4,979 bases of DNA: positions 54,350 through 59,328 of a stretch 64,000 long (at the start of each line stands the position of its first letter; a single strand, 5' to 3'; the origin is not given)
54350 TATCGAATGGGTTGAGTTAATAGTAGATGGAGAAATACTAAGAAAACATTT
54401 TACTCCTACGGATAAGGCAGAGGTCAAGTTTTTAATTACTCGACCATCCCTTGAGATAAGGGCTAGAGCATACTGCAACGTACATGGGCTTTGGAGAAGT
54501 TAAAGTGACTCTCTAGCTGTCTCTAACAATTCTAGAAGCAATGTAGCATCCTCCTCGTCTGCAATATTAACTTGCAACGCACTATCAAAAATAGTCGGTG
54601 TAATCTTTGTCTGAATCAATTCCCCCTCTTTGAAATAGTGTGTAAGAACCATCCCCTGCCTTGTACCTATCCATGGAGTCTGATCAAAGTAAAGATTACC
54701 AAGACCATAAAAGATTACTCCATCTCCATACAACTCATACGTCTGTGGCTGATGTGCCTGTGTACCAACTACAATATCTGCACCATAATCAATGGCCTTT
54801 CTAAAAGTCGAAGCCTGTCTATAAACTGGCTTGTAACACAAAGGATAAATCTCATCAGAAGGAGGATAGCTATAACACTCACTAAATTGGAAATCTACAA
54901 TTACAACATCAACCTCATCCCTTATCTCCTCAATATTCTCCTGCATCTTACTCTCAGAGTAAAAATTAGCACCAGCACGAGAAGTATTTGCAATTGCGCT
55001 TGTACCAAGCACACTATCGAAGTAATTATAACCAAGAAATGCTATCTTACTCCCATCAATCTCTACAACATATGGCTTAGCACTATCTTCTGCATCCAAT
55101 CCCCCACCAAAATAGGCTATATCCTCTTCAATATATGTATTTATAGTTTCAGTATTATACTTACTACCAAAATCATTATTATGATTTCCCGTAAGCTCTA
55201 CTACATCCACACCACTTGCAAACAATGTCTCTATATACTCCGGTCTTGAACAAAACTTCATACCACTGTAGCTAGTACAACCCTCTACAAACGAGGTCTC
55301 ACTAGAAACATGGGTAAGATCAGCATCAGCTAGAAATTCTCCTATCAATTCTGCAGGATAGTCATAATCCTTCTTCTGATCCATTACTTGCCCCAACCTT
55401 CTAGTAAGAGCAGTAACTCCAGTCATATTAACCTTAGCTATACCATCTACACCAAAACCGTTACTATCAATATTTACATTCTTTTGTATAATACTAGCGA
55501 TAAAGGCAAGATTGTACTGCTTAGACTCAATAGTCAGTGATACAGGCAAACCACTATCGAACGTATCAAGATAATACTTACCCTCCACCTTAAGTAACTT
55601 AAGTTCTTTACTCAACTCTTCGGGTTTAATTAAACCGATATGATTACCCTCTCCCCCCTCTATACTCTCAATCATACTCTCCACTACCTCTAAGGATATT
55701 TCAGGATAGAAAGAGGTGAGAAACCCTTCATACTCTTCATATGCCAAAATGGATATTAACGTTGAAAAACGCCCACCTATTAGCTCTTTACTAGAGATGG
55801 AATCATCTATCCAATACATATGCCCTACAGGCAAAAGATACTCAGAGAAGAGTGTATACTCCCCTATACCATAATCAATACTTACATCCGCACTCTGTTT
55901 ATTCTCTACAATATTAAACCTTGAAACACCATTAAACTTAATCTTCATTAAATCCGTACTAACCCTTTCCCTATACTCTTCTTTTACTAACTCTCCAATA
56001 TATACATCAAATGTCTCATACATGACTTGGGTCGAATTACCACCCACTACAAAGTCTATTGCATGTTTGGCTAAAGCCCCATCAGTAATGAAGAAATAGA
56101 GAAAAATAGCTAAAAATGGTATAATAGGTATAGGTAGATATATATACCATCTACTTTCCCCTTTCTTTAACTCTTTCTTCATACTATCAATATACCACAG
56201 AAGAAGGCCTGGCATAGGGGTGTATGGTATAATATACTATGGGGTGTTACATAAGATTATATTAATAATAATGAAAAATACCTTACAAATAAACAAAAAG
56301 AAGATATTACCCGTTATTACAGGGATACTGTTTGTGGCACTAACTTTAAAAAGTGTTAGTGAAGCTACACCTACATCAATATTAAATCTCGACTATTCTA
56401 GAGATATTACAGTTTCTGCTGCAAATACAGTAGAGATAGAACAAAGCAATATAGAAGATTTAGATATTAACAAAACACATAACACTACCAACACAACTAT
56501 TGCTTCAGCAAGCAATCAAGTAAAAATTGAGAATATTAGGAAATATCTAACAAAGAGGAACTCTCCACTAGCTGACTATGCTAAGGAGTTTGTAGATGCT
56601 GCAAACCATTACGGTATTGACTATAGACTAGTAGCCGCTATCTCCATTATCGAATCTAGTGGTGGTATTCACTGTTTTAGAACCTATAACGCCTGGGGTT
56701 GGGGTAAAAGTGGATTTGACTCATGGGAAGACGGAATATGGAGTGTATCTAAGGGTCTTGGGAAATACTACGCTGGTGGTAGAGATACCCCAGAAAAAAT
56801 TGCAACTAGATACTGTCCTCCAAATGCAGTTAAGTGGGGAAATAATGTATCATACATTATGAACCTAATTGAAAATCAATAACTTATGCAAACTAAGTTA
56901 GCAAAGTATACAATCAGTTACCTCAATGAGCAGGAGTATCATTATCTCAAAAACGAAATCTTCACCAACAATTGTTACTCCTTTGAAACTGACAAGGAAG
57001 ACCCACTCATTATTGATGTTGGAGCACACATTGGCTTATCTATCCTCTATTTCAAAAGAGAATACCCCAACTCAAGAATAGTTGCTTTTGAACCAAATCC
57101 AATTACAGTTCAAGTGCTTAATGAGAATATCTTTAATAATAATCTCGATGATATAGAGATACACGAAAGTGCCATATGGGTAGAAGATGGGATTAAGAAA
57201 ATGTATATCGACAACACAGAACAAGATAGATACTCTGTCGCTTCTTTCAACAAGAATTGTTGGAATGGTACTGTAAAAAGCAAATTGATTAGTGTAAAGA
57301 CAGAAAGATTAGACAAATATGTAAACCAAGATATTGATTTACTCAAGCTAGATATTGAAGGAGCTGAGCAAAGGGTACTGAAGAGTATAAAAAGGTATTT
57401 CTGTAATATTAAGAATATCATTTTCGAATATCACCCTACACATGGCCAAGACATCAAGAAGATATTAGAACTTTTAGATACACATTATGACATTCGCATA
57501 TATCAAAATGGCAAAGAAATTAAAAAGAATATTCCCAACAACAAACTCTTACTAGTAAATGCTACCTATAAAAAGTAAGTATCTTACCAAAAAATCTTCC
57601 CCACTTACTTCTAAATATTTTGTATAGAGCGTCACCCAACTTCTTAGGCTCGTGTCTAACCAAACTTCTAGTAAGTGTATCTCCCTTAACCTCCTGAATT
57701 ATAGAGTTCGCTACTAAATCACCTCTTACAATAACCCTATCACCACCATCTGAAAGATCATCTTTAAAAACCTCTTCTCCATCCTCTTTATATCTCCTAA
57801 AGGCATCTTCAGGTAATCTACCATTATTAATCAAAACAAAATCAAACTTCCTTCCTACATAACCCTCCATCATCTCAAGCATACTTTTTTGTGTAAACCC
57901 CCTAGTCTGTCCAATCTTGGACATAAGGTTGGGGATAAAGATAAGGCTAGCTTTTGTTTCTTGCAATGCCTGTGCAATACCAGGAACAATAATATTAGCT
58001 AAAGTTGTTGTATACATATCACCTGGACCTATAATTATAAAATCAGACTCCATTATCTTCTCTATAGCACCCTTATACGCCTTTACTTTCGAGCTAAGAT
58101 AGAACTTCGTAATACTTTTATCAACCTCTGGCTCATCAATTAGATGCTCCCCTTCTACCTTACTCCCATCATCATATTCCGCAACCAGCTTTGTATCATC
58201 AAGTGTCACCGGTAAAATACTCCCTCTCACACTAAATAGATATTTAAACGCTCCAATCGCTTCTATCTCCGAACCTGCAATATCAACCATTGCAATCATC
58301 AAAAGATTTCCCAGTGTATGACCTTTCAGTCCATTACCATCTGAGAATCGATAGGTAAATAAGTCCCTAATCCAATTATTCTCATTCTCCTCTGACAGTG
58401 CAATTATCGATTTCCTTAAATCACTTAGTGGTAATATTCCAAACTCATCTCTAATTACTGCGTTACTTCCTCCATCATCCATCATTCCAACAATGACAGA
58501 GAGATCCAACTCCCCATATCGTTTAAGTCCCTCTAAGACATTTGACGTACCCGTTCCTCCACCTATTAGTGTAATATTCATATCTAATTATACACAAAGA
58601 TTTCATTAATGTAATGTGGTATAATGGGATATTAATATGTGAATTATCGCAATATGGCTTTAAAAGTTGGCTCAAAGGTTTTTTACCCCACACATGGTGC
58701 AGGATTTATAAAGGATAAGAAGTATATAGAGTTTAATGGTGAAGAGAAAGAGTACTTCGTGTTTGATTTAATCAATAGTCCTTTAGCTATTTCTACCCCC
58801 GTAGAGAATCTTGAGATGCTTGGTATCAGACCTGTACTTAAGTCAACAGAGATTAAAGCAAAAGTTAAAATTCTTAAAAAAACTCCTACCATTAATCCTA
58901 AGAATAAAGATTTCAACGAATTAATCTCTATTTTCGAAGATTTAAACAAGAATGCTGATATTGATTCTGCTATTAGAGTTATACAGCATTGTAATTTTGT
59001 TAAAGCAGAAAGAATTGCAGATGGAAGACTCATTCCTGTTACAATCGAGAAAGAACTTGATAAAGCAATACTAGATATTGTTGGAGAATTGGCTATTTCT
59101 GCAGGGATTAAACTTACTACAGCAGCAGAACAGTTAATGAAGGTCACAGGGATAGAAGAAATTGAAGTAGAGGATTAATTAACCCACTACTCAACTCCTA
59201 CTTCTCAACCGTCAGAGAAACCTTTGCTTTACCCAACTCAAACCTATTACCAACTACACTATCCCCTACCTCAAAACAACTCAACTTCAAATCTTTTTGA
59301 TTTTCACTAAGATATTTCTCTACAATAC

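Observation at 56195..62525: Three intergenic copies of a ~25-bp element (core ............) each abutting an extended -10, implying a dedicated promoter/operator motif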

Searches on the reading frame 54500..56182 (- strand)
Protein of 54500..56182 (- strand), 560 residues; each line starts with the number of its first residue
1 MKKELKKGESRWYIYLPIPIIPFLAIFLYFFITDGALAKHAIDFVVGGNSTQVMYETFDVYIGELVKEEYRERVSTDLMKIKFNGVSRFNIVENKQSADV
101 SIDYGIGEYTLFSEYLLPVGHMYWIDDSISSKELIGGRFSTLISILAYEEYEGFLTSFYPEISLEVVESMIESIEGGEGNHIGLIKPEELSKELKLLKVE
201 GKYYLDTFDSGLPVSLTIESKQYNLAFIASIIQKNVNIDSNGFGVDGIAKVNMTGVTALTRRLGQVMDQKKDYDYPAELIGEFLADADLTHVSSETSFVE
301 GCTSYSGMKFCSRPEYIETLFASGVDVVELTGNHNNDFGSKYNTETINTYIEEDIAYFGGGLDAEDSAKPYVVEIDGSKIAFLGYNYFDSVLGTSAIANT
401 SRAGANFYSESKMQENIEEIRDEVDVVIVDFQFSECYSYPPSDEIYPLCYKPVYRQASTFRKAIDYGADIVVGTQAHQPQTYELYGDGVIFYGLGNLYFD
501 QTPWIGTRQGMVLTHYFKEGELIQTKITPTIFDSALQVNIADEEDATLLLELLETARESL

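Call 10: search_protein_families(library=pfam, proteins=[window:54500-56182:-])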
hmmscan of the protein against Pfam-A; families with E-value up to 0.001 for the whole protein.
window:54500-56182:- (560 aa): 1 family
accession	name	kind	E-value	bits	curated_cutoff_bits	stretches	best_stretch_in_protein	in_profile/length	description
PF09587.15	PGA_cap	-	4.2e-43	148.1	27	1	251-501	2-255/255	Bacterial capsule synthesis protein PGA_cap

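Call 42: find_homologous_proteins(query=window:54500-56182:-, max_evalue=1e-60)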
Query window:54500-56182:- (560 aa): 1262 proteins with E <= 1e-60 among 8000 candidates; the best 120 are listed.
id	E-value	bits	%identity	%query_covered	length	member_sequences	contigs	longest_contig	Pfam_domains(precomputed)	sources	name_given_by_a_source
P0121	0.0e+0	1254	100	100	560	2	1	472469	PF09587.16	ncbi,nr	ncbi:CapA family protein [bacterium]|nr:CapA family protein [bacterium]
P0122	2.7e-276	936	72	100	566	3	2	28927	PF09587.16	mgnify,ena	mgnify:CR=1 FL=1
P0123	2.4e-221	754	61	94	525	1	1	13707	PF09587.16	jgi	jgi:poly-gamma-glutamate capsule biosynthesis protein CapA/YwtB (metallophosphatase superfamily)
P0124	3.1e-220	751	59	100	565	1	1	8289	PF09587.16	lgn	-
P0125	2.0e-216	738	60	97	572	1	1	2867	PF09587.16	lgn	-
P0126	2.1e-214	731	58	100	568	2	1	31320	PF09587.16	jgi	-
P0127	1.9e-212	725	57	98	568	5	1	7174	PF09587.16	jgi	jgi:poly-gamma-glutamate capsule biosynthesis protein CapA/YwtB (metallophosphatase superfamily)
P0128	4.0e-210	717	58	97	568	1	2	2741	PF09587.16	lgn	-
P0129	6.5e-210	717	57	98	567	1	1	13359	PF09587.16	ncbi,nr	ncbi:MAG: CapA family protein [Candidatus Dojkabacteria bacterium]|nr:CapA family protein [Candidatu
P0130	1.2e-209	716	57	97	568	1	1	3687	PF09587.16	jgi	jgi:poly-gamma-glutamate capsule biosynthesis protein CapA/YwtB (metallophosphatase superfamily)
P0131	1.4e-209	715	57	100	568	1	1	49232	PF09587.16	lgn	-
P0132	1.4e-209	715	57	97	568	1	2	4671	PF09587.16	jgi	jgi:poly-gamma-glutamate capsule biosynthesis protein CapA/YwtB (metallophosphatase superfamily)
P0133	2.0e-209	715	59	95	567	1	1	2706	PF09587.16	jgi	jgi:poly-gamma-glutamate capsule biosynthesis protein CapA/YwtB (metallophosphatase superfamily)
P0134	2.3e-209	715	57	97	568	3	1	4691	PF09587.16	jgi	jgi:poly-gamma-glutamate capsule biosynthesis protein CapA/YwtB (metallophosphatase superfamily)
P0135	2.9e-209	714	58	97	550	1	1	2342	PF09587.16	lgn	-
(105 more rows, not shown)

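Call 43: find_encoding_contigs(protein=P0123, flank=6000, max_places=2)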
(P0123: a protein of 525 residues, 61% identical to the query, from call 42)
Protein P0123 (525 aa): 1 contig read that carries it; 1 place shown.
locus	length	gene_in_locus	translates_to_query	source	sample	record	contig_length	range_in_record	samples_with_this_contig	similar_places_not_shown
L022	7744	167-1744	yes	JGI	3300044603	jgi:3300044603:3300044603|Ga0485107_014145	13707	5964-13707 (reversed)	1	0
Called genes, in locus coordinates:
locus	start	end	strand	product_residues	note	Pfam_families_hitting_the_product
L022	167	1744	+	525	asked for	PF09587:PGA_cap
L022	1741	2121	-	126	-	PF06397:Desulfoferrod_N, PF01880:Desulfoferrodox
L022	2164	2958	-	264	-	PF00730:HhH-GPD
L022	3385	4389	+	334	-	PF00579:tRNA-synt_1b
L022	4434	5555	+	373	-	PF01979:Amidohydro_1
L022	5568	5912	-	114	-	PF27746:Small_heat_shock_put, PF00011:HSP20, PF04969:CS (weak)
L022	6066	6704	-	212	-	PF02698:DUF218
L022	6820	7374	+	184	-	PF01928:CYTH (weak)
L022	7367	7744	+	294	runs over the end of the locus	-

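Call 44: find_encoding_contigs(protein=P0124, flank=6000, max_places=2)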
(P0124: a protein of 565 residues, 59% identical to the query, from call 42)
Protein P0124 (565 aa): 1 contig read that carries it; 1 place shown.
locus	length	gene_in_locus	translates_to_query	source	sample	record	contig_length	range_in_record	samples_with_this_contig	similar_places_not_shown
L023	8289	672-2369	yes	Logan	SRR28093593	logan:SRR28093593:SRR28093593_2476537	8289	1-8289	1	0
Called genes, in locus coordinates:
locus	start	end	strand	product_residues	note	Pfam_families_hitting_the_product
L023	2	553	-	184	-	?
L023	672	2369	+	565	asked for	PF09587:PGA_cap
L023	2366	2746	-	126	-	PF06397:Desulfoferrod_N, PF01880:Desulfoferrodox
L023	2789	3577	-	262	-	-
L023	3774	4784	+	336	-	PF00579:tRNA-synt_1b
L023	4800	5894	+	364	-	PF01979:Amidohydro_1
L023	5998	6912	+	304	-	-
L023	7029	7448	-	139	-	PF13673:Acetyltransf_10, PF00583:Acetyltransf_1, PF13508:Acetyltransf_7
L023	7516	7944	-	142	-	PF27746:Small_heat_shock_put (weak), PF00011:HSP20, PF04969:CS (weak)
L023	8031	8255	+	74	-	PF06803:DUF1232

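Call 72: find_encoding_contigs(protein=P0121, flank=1000, max_places=3)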
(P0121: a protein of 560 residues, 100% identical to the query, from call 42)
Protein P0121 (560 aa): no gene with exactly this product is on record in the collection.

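Call 75: list_cluster_members(proteins=[P0121])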
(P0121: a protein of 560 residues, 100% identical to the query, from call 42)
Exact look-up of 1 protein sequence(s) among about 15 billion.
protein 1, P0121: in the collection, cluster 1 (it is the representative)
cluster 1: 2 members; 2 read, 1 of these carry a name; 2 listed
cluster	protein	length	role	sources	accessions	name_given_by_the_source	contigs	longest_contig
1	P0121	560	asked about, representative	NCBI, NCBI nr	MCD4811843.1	CapA family protein [bacterium]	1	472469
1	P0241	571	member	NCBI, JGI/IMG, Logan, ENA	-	-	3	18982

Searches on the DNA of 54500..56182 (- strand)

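Call 81: search_rna_families(sources=[L022], threshold=evalue, max_evalue=0.1)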
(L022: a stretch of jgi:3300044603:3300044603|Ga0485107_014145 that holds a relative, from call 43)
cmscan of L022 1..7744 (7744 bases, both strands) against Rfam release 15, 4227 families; matches with E-value up to 0.1: 0.
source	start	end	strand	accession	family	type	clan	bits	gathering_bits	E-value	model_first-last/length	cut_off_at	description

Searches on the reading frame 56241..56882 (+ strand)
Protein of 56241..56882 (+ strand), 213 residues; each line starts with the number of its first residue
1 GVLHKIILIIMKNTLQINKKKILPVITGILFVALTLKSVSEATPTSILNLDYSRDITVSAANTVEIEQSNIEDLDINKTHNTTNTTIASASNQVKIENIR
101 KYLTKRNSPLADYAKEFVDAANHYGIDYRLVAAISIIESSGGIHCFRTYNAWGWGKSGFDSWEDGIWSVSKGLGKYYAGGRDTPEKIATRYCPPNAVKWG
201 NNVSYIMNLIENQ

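Call 10: search_protein_families(library=pfam, proteins=[window:56241-56882:+])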
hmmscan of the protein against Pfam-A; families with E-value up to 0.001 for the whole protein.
window:56241-56882:+ (213 aa): 0 families

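Call 87: search_protein_families(library=pfam, proteins=[window:56271-56882:+], max_evalue=0.01)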
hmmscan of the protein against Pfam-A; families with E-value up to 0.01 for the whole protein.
window:56271-56882:+ (203 aa): 0 families

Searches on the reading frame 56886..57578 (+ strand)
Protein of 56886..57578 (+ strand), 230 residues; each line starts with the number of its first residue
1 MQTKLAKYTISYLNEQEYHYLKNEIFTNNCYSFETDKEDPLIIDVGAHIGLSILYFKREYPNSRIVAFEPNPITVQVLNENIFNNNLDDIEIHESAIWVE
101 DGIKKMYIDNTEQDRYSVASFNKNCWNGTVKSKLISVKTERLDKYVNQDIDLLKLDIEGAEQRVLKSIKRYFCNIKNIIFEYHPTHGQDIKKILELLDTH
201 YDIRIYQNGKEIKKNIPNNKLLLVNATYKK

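Call 10: search_protein_families(library=pfam, proteins=[window:56886-57578:+])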
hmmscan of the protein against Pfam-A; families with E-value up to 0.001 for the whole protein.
window:56886-57578:+ (230 aa): 1 family
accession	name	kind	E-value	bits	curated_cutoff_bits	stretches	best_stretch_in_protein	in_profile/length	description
PF05050.19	Methyltransf_21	-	3.3e-17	63.6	22.7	1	44-197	1-166/173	Methyltransferase FkbM domain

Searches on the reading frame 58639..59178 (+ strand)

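Call 10: search_protein_families(library=pfam, proteins=[window:58639-59178:+])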
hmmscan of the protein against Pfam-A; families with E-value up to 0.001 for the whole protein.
window:58639-59178:+ (179 aa): 1 family
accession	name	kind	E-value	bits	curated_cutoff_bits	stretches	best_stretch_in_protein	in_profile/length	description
PF02559.22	CarD_TRCF_RID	-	5.5e-09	36.4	23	1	8-66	1-56/57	CarD-like/TRCF RID domain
